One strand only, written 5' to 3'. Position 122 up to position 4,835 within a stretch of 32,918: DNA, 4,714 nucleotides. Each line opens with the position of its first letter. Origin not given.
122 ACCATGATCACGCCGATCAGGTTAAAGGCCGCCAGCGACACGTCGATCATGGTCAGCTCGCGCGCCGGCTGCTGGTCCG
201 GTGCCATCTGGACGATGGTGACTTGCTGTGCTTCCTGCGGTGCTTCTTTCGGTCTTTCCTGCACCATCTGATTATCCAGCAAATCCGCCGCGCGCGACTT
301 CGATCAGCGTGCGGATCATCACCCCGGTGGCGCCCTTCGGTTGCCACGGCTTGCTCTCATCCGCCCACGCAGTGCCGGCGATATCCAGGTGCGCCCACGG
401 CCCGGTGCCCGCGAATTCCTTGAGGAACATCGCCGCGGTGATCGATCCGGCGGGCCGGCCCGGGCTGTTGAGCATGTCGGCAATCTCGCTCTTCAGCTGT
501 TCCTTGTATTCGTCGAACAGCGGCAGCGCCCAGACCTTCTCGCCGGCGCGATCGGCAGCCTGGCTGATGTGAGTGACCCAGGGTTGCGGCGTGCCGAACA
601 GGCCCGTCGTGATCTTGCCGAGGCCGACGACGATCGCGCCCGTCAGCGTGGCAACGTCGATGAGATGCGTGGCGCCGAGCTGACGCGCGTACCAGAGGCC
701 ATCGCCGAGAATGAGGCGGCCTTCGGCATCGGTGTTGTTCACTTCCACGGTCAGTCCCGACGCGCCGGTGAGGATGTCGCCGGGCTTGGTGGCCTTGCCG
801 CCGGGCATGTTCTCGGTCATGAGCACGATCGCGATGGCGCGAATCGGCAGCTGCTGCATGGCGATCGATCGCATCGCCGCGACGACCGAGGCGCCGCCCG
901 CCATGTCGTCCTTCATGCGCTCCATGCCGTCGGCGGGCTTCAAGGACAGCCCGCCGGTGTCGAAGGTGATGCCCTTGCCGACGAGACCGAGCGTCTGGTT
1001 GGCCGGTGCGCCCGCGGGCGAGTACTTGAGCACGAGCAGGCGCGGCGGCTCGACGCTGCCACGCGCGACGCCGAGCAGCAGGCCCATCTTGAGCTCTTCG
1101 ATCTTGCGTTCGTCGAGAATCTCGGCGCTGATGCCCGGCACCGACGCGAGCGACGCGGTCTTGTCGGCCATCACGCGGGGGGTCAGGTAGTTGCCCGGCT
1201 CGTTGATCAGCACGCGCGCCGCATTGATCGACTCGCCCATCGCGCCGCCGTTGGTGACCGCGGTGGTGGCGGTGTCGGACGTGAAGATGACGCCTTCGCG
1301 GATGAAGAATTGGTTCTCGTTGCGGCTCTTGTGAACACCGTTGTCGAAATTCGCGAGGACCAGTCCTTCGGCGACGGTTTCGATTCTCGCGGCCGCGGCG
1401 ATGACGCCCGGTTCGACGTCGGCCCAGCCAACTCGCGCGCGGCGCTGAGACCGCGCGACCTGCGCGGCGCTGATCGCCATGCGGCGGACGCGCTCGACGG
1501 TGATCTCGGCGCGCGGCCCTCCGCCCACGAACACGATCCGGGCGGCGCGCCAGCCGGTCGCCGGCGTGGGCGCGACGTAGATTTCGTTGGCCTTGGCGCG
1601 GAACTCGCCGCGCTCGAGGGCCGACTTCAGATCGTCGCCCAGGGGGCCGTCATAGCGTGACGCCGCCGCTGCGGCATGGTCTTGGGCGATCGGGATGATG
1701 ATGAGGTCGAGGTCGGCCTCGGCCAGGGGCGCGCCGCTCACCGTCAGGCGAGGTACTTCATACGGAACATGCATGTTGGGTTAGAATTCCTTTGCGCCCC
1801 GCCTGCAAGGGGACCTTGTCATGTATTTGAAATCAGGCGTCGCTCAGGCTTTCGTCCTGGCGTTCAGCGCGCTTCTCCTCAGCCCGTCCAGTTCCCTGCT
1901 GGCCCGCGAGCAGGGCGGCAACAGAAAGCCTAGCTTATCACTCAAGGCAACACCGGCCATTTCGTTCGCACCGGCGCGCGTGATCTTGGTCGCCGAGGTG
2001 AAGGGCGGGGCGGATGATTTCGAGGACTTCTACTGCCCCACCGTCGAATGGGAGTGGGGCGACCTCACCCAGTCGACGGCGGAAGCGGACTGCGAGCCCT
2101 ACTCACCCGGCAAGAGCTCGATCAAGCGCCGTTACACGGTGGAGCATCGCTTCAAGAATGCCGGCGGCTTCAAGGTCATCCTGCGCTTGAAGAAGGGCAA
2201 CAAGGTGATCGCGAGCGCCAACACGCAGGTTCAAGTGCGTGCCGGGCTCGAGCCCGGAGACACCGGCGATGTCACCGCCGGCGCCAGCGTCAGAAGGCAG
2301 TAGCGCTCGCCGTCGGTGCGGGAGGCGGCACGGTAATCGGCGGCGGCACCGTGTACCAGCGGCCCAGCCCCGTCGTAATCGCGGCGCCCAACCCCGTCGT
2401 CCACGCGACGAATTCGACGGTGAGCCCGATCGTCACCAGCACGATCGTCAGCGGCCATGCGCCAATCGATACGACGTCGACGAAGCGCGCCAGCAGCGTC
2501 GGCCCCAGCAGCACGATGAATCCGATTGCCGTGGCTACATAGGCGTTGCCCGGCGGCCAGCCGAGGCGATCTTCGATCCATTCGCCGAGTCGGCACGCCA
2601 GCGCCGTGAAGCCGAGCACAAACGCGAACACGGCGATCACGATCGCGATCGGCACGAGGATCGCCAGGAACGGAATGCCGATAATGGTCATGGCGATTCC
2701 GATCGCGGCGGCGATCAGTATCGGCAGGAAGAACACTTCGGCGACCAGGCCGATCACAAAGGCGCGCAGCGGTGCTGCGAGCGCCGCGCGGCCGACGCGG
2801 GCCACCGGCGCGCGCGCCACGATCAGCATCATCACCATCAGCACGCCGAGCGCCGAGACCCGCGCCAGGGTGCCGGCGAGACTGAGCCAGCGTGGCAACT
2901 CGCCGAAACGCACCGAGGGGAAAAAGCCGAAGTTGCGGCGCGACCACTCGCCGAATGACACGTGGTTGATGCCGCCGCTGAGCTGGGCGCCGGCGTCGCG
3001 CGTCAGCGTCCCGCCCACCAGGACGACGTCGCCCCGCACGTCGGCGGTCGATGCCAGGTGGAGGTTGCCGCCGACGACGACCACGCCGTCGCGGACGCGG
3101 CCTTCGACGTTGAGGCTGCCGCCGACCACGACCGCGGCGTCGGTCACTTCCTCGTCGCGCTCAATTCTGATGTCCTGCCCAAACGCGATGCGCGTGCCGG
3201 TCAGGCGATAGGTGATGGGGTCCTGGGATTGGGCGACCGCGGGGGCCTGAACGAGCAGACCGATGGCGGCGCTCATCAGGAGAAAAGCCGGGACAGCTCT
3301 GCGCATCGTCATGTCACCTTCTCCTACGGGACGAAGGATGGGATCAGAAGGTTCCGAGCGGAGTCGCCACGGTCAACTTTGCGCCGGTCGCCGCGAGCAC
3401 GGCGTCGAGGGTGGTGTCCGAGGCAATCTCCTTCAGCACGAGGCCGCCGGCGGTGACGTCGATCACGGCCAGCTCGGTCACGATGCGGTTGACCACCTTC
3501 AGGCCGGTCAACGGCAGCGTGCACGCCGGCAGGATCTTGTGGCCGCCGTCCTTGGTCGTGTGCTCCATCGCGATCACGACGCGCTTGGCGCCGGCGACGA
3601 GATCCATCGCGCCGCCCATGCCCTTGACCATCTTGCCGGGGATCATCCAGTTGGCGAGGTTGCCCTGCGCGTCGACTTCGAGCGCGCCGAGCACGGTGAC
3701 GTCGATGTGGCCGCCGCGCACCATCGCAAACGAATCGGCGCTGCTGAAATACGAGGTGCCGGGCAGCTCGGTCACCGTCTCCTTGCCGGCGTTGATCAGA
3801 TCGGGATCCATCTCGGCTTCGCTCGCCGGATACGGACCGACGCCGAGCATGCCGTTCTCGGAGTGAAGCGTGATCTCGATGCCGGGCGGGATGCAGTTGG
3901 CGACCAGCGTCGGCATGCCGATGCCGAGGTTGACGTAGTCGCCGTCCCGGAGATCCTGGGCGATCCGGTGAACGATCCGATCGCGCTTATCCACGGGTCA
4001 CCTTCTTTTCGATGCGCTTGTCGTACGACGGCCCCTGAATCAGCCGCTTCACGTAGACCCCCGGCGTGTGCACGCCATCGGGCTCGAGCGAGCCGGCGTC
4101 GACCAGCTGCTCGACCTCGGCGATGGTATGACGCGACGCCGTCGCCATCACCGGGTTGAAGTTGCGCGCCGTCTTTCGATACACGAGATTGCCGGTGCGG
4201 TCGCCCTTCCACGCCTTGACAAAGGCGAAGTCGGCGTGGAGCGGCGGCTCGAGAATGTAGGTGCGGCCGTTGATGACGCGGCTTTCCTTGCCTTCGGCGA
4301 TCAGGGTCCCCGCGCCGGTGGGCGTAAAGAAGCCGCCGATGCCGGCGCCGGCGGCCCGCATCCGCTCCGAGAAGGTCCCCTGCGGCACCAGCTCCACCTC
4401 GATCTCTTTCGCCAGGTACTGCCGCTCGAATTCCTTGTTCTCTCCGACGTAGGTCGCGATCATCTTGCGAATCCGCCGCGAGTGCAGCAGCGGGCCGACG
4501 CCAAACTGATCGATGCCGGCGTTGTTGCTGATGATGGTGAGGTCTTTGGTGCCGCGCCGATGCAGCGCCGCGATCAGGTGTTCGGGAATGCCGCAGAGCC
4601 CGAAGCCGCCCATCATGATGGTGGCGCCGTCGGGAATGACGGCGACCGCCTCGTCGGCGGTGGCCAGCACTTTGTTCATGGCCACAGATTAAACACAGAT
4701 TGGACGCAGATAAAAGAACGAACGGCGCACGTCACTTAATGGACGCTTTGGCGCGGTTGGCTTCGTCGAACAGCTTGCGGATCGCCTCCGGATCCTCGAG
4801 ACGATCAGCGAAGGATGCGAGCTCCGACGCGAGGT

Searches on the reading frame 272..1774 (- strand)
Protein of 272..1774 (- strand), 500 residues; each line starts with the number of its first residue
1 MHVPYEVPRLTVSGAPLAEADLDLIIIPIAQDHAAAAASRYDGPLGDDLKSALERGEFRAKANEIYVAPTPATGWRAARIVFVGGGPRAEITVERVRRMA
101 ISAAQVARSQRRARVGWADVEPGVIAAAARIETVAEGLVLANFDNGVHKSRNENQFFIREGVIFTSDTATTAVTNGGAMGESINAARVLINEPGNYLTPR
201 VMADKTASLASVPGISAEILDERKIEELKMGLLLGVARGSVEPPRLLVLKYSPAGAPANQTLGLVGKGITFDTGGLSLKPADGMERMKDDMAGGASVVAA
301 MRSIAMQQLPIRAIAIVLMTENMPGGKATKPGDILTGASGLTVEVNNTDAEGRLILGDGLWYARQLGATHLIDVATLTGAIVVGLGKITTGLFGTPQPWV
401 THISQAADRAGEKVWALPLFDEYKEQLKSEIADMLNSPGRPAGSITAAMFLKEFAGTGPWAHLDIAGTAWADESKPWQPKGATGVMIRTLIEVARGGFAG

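Call 41: search_protein_families(library=pfam, proteins=[window:272-1774:-])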
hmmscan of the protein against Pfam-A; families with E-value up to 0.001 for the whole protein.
window:272-1774:- (500 aa): 2 families
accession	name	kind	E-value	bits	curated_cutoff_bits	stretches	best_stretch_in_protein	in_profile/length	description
PF00883.26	Peptidase_M17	-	1.1e-117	393.2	25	1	184-491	1-310/310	Cytosol aminopeptidase family, catalytic domain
PF02789.23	Peptidase_M17_N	-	5.3e-14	52.7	23.4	1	32-150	8-127/129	Cytosol aminopeptidase family, N-terminal domain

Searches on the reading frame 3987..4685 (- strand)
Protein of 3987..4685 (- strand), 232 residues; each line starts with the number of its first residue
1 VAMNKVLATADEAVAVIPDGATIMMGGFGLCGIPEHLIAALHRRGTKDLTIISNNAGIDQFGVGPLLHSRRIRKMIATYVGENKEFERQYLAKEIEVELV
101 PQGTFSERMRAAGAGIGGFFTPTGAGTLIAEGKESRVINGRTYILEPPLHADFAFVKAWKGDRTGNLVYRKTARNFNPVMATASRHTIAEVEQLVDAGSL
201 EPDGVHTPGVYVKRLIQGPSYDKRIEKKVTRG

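Call 41: search_protein_families(library=pfam, proteins=[window:3987-4685:-])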
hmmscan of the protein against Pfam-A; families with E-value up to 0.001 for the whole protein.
window:3987-4685:- (232 aa): 1 family
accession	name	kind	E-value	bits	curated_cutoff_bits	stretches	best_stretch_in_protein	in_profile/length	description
PF01144.29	CoA_trans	-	3.6e-75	252.5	23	1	9-216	3-215/217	Coenzyme A transferase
